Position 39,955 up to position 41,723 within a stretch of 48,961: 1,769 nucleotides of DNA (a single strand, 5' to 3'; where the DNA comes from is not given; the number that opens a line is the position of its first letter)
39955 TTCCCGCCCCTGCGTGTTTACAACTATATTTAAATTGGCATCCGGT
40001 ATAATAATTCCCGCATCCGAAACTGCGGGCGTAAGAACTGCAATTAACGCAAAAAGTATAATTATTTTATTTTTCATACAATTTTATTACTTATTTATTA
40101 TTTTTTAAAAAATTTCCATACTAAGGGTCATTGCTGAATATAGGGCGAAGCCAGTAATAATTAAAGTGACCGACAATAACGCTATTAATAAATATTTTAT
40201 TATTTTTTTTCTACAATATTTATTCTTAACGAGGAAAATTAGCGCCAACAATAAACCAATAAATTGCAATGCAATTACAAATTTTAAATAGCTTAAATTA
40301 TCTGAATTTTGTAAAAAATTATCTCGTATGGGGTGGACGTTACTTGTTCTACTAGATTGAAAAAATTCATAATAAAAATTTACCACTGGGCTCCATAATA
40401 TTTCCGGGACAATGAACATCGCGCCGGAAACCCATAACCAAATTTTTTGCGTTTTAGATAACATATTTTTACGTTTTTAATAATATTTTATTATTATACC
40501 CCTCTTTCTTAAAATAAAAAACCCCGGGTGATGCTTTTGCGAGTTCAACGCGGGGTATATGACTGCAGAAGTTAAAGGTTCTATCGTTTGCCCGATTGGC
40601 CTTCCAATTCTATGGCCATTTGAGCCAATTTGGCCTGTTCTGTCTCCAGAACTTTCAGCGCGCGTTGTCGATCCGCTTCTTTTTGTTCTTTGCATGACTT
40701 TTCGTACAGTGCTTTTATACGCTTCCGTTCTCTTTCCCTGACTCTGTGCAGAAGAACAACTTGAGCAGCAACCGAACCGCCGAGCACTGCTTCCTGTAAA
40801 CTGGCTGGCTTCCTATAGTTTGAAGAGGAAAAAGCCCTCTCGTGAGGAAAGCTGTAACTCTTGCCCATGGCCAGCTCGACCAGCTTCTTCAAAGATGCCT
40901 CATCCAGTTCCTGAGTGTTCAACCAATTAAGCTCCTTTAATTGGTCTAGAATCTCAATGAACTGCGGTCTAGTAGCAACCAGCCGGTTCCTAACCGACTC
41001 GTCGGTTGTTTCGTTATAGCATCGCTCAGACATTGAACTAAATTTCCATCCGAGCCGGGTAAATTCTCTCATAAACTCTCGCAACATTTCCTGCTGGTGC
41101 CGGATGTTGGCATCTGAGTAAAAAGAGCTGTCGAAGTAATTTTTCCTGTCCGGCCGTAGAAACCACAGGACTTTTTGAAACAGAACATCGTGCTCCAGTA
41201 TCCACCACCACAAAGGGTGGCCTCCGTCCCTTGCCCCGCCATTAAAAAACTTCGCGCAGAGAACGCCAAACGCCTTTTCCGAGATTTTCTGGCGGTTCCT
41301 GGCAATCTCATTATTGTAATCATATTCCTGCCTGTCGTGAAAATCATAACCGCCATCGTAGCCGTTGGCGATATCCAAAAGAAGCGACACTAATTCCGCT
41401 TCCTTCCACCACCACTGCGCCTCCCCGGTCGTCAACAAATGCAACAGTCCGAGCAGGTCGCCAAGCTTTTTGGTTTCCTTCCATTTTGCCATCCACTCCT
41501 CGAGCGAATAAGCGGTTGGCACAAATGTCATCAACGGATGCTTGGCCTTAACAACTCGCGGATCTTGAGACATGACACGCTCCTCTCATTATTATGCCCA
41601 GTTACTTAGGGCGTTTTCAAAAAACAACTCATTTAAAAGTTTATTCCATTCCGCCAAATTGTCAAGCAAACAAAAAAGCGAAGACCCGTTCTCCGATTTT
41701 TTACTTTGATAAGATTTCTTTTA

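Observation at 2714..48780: Fifteen GC-rich, self-contained expression cassettes occupy 11 intergenic sites of an AT-rich core chromosome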

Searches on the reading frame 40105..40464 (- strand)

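Call 58: search_protein_families(library=phrogs, max_evalue=0.01, proteins=[window:40105-40464:-])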
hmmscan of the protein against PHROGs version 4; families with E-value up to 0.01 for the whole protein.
window:40105-40464:- (119 aa): 1 family
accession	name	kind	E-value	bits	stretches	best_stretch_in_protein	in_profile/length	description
phrog_19792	-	moron, auxiliary metabolic gene and host takeover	0.00011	23.5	1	43-112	33-102/117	membrane protein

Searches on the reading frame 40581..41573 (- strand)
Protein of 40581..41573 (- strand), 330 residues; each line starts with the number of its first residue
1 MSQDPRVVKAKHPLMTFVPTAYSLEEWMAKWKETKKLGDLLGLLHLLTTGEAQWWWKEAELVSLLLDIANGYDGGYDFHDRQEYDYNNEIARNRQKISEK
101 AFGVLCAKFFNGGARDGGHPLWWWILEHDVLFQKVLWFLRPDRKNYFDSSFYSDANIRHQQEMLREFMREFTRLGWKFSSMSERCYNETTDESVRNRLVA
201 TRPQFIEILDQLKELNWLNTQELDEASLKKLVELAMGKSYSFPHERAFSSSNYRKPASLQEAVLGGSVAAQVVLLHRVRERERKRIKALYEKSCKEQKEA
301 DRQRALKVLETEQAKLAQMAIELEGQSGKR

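Call 7: search_protein_families(library=pfam, max_evalue=0.1, proteins=[window:40581-41573:-])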
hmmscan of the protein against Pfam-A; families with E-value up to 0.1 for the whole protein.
window:40581-41573:- (330 aa): 0 families

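Call 20: find_encoding_contigs(protein=window:40581-41573:-, flank=10000, max_places=4)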
Protein window:40581-41573:- (330 aa): 22 contigs read that carry it; 4 places shown.
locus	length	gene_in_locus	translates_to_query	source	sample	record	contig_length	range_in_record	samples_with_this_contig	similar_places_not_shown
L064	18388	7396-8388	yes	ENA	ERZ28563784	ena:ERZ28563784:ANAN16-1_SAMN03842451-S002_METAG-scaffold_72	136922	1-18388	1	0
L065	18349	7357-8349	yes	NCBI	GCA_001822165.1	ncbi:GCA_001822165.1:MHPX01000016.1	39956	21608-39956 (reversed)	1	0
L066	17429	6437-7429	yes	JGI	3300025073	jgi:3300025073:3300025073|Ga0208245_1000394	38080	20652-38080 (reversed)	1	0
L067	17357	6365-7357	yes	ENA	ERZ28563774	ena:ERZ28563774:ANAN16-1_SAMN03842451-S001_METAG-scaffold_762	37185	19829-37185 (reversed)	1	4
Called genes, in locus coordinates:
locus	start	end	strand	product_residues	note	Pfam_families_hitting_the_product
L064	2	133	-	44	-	?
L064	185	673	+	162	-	-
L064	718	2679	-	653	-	PF17757:UvrB_inter, PF02559:CarD_TRCF_RID, PF04851:ResIII, PF00270:DEAD, PF00271:Helicase_C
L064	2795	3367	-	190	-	-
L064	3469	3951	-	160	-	PF01195:Pept_tRNA_hydro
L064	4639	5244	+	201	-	PF10502:Peptidase_S26, PF00717:Peptidase_S24 (weak)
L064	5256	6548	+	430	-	PF13393:tRNA-synt_His, PF00587:tRNA-synt_2b, PF13393:tRNA-synt_His, PF03129:HGTP_anticodon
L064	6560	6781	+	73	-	-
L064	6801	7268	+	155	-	PF09424:YqeY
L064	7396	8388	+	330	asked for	-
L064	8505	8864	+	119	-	-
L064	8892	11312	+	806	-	PF01674:Lipase_2 (faint), PF02450:LCAT, PF00561:Abhydrolase_1 (weak)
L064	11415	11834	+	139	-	-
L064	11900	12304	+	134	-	PF02130:YbeY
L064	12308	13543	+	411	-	PF11104:PilM_2 (faint), PF02491:SHS2_FTSA, PF06723:MreB_Mbl, PF14450:FtsA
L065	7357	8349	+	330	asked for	-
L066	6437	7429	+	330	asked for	-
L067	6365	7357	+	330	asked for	-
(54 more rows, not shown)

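Call 58: search_protein_families(library=phrogs, max_evalue=0.01, proteins=[window:40581-41573:-])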
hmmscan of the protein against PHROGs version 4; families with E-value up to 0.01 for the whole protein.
window:40581-41573:- (330 aa): 1 family
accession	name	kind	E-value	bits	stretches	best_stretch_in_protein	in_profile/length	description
phrog_19373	-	unknown function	0.0011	19.9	1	256-304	35-79/91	-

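Call 68: predict_structure(alignment_id=A2)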
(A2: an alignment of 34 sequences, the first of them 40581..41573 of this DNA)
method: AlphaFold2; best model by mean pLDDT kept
length: 330 residues; sequences in the alignment: 34
mean_pLDDT: 88.6   pTM: 0.83
mean pLDDT of the five models: 88.6, 88.1, 87.3, 86.5, 86.1
residues with pLDDT >= 90: 221; 70-90: 71; 50-70: 33; < 50: 5
segments of 3 or more residues with pLDDT < 50: none
pLDDT, mean of each block of 10 residues (from residue 1): 51 59 87 93 88 77 95 79 76 93 94 75 92 96 81 90 95 94 67 95 98 97 98 98 88 96 98 98 98 98 98 97 85
secondary structure, 60 per line:
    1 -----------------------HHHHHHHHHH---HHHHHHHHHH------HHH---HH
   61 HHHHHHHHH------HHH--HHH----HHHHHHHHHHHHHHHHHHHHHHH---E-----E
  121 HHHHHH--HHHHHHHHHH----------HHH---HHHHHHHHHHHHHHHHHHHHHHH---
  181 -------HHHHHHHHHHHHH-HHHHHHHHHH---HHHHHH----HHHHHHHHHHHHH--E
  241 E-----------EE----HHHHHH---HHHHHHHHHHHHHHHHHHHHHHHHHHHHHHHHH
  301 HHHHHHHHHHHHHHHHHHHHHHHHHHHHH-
elements in order: H24-33 H37-46 H59-69 H88-110 H121-126 H129-138 H155-177 H188-200 H202-211 H215-220 H225-237 H259-264 H268-329

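Call 74: fold_search(model_id=the predicted structure, library=pdb)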
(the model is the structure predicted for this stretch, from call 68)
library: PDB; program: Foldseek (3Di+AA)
matches with E <= 10: 358; with E <= 0.001: 0
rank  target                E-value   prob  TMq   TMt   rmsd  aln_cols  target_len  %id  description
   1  2aa6_A                1.6e-01  0.14  0.14  0.17  19.7       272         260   14  Mineralocorticoid Receptor S810L Mutant with Bound Progesterone (released 2005-07-26)
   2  7vue_A                1.6e-01  0.12  0.12  0.15  19.4       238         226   10  Structural insight of the molecular mechanism of cilofexor bound to FXR (released 2022-03-16)
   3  5b86_B                2.4e-01  0.25  0.21  0.14  16.6       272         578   15  Crystal structure of M-Sec (released 2016-10-12)
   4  6j42_B                2.4e-01  0.14  0.13  0.18  17.0       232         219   15  Crystal Structure of Wild Type KatB, a manganese catalase from Anabaena (released 2020-01-15)
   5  4r42_A                2.6e-01  0.14  0.13  0.18  17.1       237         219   15  Crystal structure of KatB, a manganese catalase from Anabaena PCC7120 (released 2015-08-19)
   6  9nm3_A                2.7e-01  0.54  0.28  0.24  14.3       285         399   13  Crystal structure of FBF-1 RBD+CT complexed with compact FBE RNA (released 2025-08-20)
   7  8sj7_A                2.7e-01  0.25  0.19  0.16  17.8       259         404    9  Crystal structure of FBF-2 (RBD+CT) in complex with compact FBE RNA (released 2023-09-27)
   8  2ab2_A                3.0e-01  0.10  0.12  0.14  18.8       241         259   14  Mineralocorticoid Receptor Double Mutant with Bound Spironolactone (released 2005-07-26)
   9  2ham                  3.3e-01  0.10  0.12  0.14  18.4       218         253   12  Crystal structure of VDR LBD complexed to 2alpha-propyl-calcitriol (released 2006-08-29)
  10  3k61_A                3.5e-01  0.38  0.24  0.21  13.2       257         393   11  Crystal structure of FBF-2/fog-1 FBEa complex (released 2009-11-03)
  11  2aax_A                3.5e-01  0.08  0.12  0.14  20.1       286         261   10  Mineralocorticoid Receptor Double Mutant with Bound Cortisone (released 2005-07-26)
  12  3k5q_A                4.4e-01  0.21  0.20  0.17  16.5       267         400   11  Crystal structure of FBF-2/FBE complex (released 2009-11-03)
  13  8a22_Xg               4.7e-01  0.08  0.14  0.12  19.3       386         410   12  Structure of the mitochondrial ribosome from Polytomella magna (released 2022-11-16)
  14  3auq                  4.7e-01  0.07  0.11  0.13  20.0       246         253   13  Crystal structure of the human vitamin D receptor ligand binding domain complexed with Yne-diene type analog of active 1 (released 2011-09-14)
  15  7ajl_BBB              4.9e-01  0.12  0.16  0.18  12.4       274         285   12  Cyrstal structure of CYRI-B/Fam49B (released 2020-11-18)
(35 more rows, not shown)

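Call 77: search_protein_families(library=padloc, max_evalue=0.01, proteins=[window:40581-41573:-])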
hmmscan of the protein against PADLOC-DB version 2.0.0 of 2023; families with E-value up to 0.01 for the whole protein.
window:40581-41573:- (330 aa): 0 families

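Call 78: search_protein_families(library=ncbifam, max_evalue=0.01, proteins=[window:40581-41573:-])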
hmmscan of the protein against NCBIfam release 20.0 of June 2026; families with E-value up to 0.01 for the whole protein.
window:40581-41573:- (330 aa): 0 families
